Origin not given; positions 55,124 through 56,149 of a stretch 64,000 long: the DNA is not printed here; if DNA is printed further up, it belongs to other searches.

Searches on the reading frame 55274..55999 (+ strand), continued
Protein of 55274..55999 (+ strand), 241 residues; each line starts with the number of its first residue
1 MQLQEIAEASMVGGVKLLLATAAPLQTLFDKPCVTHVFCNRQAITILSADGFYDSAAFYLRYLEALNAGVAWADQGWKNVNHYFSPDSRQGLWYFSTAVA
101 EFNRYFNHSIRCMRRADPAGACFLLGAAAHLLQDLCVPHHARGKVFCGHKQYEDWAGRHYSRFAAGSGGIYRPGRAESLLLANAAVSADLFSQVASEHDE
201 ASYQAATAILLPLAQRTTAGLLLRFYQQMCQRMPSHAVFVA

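Call 30: fold_search(model_id=the predicted structure, library=pdb)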
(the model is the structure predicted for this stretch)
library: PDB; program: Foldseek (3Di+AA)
matches with E <= 10: 162; with E <= 0.001: 17
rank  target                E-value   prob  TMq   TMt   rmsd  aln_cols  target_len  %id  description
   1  2ffz                  3.0e-08  1.00  0.70  0.69   4.5       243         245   20  Structural Studies Examining the Substrate Specificity Profiles of PC-PLCBc Protein Variants (released 2006-03-28)
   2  2huc                  5.9e-08  1.00  0.70  0.70   4.4       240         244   20  Structural Studies Examining the Substrate Specificity Profiles of PC-PLCBc Protein Variants (released 2006-08-08)
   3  1ah7                  9.7e-08  1.00  0.71  0.70   3.9       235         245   21  PHOSPHOLIPASE C FROM BACILLUS CEREUS (released 1997-12-10)
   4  2fgn                  1.5e-07  1.00  0.70  0.69   3.9       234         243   21  Structural Studies Examining the Substrate Specificity Profiles of PC-PLCBc Protein Variants (released 2006-03-28)
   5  1ca1                  1.6e-07  1.00  0.71  0.47   3.2       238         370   18  ALPHA-TOXIN FROM CLOSTRIDIUM PERFRINGENS (released 1999-05-04)
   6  1p5x                  1.6e-07  1.00  0.70  0.69   4.0       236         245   21  STRUCTURE OF THE D55N MUTANT OF PHOSPHOLIPASE C FROM BACILLUS CEREUS (released 2003-09-30)
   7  2wxt                  3.5e-07  1.00  0.69  0.47   4.3       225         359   19  Clostridium perfringens alpha-toxin strain NCTC8237 (released 2009-11-17)
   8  1kho_A                4.2e-07  1.00  0.69  0.46   3.8       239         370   18  Crystal Structure Analysis of Clostridium perfringens alpha-Toxin Isolated from Avian Strain SWCP (released 2002-06-19)
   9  2wxu                  4.4e-07  1.00  0.68  0.46   4.7       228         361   19  Clostridium perfringens alpha-toxin strain NCTC8237 mutant T74I (released 2009-11-17)
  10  2wy6_A                6.0e-07  1.00  0.68  0.46   4.5       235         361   16  Clostridium perfringens alpha-toxin strain NCTC8237 mutant T74I (released 2009-11-24)
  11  2wy6_B                6.3e-07  1.00  0.67  0.46   4.5       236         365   18  Clostridium perfringens alpha-toxin strain NCTC8237 mutant T74I (released 2009-11-24)
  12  2wy6_C                6.6e-07  1.00  0.68  0.46   4.6       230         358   18  Clostridium perfringens alpha-toxin strain NCTC8237 mutant T74I (released 2009-11-24)
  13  1olp_D                7.2e-07  1.00  0.73  0.49   2.8       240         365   16  Alpha Toxin from Clostridium Absonum (released 2003-10-23)
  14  8cqm_A                8.7e-07  1.00  0.69  0.75   3.4       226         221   21  Broad-range phospholipase C from Listeria monocytogenes (released 2023-10-18)
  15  8cqm_B                1.1e-06  1.00  0.68  0.71   3.6       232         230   21  Broad-range phospholipase C from Listeria monocytogenes (released 2023-10-18)
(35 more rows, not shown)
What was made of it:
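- On Zinc-dependent phospholipase C (Pfam PF00882; PC-PLC / alpha-toxin family): Foldseek top 17 hits are all PC-PLC, alpha-toxin or PlcB at TM 0.67-0.73 (call 30).
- The fold is closest to PC-PLC, alpha-toxin and PlcB at TM 0.70 (call 30). The fold superfamily includes S1/P1 nucleases (call 30). It is a Pho-regulon member with a trinuclear-zinc phosphoesterase fold shared with nucleases (call 30). The nuclease fold match is weak (call 30).
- Tried and rejected: The fold match is much weaker than to the PLCs (call 30).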

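Call 31: search_solved_structures(query=A2, max_evalue=0.01, show_alignments=3)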
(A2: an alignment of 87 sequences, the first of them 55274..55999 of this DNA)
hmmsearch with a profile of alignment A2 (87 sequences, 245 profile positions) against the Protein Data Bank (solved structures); distinct sequences matched with E-value up to 0.01: 11.
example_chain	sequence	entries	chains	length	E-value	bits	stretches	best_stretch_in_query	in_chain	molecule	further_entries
2fgn_A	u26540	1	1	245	7.1e-15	58.1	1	35-208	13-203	Phospholipase C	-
2ffz_A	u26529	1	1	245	2e-14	56.6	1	35-208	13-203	Phospholipase C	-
1ah7_A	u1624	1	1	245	2.2e-14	56.5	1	35-208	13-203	PHOSPHOLIPASE C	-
2huc_A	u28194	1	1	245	2.2e-14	56.5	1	35-208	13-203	Phospholipase C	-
8cqm_A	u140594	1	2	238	3.5e-14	55.8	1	34-204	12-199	Phospholipase C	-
1p5x_A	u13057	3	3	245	1.9e-13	53.4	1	35-208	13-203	Phospholipase C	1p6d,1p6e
1kho_A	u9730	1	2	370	2.1e-12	50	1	35-237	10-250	alpha-toxin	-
1qm6_A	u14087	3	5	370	7.1e-12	48.3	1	35-232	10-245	PHOSPHOLIPASE C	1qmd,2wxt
1ca1_A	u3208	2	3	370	1.2e-11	47.6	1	35-232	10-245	ALPHA-TOXIN | PHOSPHOLIPASE C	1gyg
2wxu_A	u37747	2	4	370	1.9e-11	46.9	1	35-232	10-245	PHOSPHOLIPASE C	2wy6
1olp_A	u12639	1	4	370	6.3e-08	35.3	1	35-209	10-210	ALPHA-TOXIN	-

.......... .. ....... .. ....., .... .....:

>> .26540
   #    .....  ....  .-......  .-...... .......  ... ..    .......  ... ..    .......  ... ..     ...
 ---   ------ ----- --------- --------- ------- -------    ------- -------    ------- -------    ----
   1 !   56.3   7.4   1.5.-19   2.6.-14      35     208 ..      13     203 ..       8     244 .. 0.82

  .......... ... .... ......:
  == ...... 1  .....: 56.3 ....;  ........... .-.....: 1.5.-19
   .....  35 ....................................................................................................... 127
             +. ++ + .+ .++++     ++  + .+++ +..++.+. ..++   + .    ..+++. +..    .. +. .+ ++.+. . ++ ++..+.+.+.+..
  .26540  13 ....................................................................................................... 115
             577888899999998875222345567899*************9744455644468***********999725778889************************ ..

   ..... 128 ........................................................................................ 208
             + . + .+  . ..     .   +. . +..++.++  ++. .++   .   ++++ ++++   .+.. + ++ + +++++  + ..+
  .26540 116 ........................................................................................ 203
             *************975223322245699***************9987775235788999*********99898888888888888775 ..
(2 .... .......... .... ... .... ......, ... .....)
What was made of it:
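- On Zinc-dependent phospholipase C (Pfam PF00882; PC-PLC / alpha-toxin family): A profile of 87 homologues hits 1ah7 at E 2e-14 (call 31).
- Sequence and fold are clearly nearer to the phospholipases C (E 2e-14, TM 0.70) than to the nucleases (E about 0.07, TM about 0.5) (calls 30, 31).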

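Call 41: find_encoding_contigs(protein=P0001, flank=10000, max_places=3)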
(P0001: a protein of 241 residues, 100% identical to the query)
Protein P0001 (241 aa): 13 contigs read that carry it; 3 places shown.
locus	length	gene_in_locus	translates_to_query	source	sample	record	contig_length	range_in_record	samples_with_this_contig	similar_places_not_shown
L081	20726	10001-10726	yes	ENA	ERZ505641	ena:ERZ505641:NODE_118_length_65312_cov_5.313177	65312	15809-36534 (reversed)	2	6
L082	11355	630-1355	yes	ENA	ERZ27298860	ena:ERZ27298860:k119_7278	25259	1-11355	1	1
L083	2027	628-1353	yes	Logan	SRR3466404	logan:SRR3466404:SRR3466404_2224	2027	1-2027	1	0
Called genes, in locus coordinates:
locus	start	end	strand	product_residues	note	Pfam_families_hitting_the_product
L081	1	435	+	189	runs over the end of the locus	PF04014:MazE_antitoxin, PF13185:GAF_2 (faint), PF15714:SpoVT_C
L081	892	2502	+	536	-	PF01943:Polysacc_synt, PF03023:MurJ, PF01554:MatE (weak)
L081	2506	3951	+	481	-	PF00590:TP_methylase, PF01503:PRA-PH (faint), PF03819:MazG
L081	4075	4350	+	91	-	PF00216:Bac_DNA_binding, PF18291:HU-HIG (weak), PF18175:HU-CCDC81_bac_2 (weak)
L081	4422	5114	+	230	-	PF00072:Response_reg, PF00486:Trans_reg_C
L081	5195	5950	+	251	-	PF02463:SMC_N (weak), PF00005:ABC_tran, PF13304:AAA_21 (faint)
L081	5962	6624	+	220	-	PF01895:PhoU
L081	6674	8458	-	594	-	PF16736:sCache_like (faint), PF08448:PAS_4 (faint), PF00672:HAMP, PF13426:PAS_9 (faint), PF00512:HisKA, PF02518:HATPase_c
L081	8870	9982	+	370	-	PF06925:MGDG_synth, PF04101:Glyco_tran_28_C, PF00534:Glycos_transf_1 (weak)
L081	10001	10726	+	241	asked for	PF00882:Zn_dep_PLPC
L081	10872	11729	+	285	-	PF12849:PBP_like_2, PF13531:SBP_bac_11, PF12727:PBP_like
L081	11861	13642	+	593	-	PF02203:TarH, PF12729:4HB_MCP_1 (weak), PF00672:HAMP, PF00015:MCPsignal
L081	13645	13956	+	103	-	PF01740:STAS, PF13466:STAS_2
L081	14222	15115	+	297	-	PF00528:BPD_transp_1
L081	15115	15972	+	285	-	PF00528:BPD_transp_1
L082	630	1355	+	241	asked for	PF00882:Zn_dep_PLPC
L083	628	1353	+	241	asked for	PF00882:Zn_dep_PLPC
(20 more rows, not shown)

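Call 47: search_protein_representatives(protein=window:55274-55999:+)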
Query: 241 residues. Proteins with E-value up to 0.001 (for the whole library): 314; up to 1e-10: 147; up to 1e-30: 50. The best 150 are listed.
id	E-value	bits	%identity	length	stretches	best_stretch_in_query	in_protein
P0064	1.1e-68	247.7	53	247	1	8-225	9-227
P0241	3.8e-52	193.6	45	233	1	25-227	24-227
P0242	1.2e-50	188.7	44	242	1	8-228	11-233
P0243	2.8e-50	187.4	41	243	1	12-228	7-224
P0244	1.6e-49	185.0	44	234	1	14-225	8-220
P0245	2.2e-49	184.5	40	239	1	12-228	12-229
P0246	6.6e-49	183.0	43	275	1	17-227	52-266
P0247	2.1e-48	181.3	43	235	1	12-225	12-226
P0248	3.7e-48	180.5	40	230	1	16-228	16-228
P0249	1.2e-47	178.9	42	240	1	15-233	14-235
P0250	2.0e-47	178.1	46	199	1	49-231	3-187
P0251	3.1e-47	177.5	44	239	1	18-228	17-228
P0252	1.1e-46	175.6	41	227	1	15-227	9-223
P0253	5.5e-46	173.4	44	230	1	15-229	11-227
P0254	3.1e-44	167.7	46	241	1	11-161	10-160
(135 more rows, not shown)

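Call 49: search_protein_families(library=pfam, proteins=[L004:4348-5913:+, L006:5243-6628:-, L009:2589-3305:+, L039:14025-15191:+, L039:15289-16104:+], max_evalue=0.0001)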
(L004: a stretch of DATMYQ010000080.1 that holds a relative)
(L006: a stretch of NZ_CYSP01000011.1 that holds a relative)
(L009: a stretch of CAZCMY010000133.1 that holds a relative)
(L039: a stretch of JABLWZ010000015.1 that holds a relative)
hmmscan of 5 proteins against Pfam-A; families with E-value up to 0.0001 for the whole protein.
L004:4348-5913:+ (521 aa): 2 families
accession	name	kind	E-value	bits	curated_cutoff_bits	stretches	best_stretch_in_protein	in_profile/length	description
PF05235.19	CHAD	-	4.8e-38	131.8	25.6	1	255-463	21-227/228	CHAD domain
PF01928.26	CYTH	-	7.7e-16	58.9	23.2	1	5-201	3-178/179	CYTH domain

L006:5243-6628:- (461 aa): 3 families
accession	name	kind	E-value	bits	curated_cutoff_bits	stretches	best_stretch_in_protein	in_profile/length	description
PF02562.22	PhoH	-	7.7e-41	140.3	27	1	237-456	2-199/205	PhoH-like protein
PF13638.12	PIN_4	-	2.4e-33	115.7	21.9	1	5-142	1-132/132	PIN domain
PF13245.12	AAA_19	-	6.8e-06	26.7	25.1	0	330-413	49-129/134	AAA domain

L009:2589-3305:+ (238 aa): 1 family
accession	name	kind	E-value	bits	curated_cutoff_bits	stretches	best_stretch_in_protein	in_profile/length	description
PF09335.16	VTT_dom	-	7.1e-23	81.8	33.9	1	84-200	2-121/123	VTT domain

L039:14025-15191:+ (388 aa): 6 families
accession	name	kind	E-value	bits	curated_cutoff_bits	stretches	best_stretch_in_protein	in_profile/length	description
PF00534.26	Glycos_transf_1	-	1e-36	126.5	26.4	1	202-354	13-171/172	Glycosyl transferases group 1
PF13692.12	Glyco_trans_1_4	-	9.1e-35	120.4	27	1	206-341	3-142/142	Glycosyl transferases group 1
PF13439.12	Glyco_transf_4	-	4.4e-27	95.6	28.5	1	20-185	1-170/170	Glycosyltransferase Family 4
PF20706.3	GT4-conflict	-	5.2e-08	32.7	26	1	205-309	198-315/385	Family 4 Glycosyltransferase in conflict systems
PF13579.12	Glyco_trans_4_4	-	4.8e-06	27.4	29.7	1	22-171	2-147/158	Glycosyl transferase 4-like domain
PF13524.12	Glyco_trans_1_2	-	1.1e-05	25.9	25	1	234-358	13-131/144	Glycosyl transferase-like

L039:15289-16104:+ (271 aa): 2 families
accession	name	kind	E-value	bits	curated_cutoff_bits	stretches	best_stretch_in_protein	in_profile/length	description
PF07702.18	UTRA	-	4.3e-32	111.3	23.8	1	128-265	3-140/141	UTRA domain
PF00392.27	GntR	-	1e-17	63.9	27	1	40-102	2-64/64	Bacterial regulatory proteins, gntR family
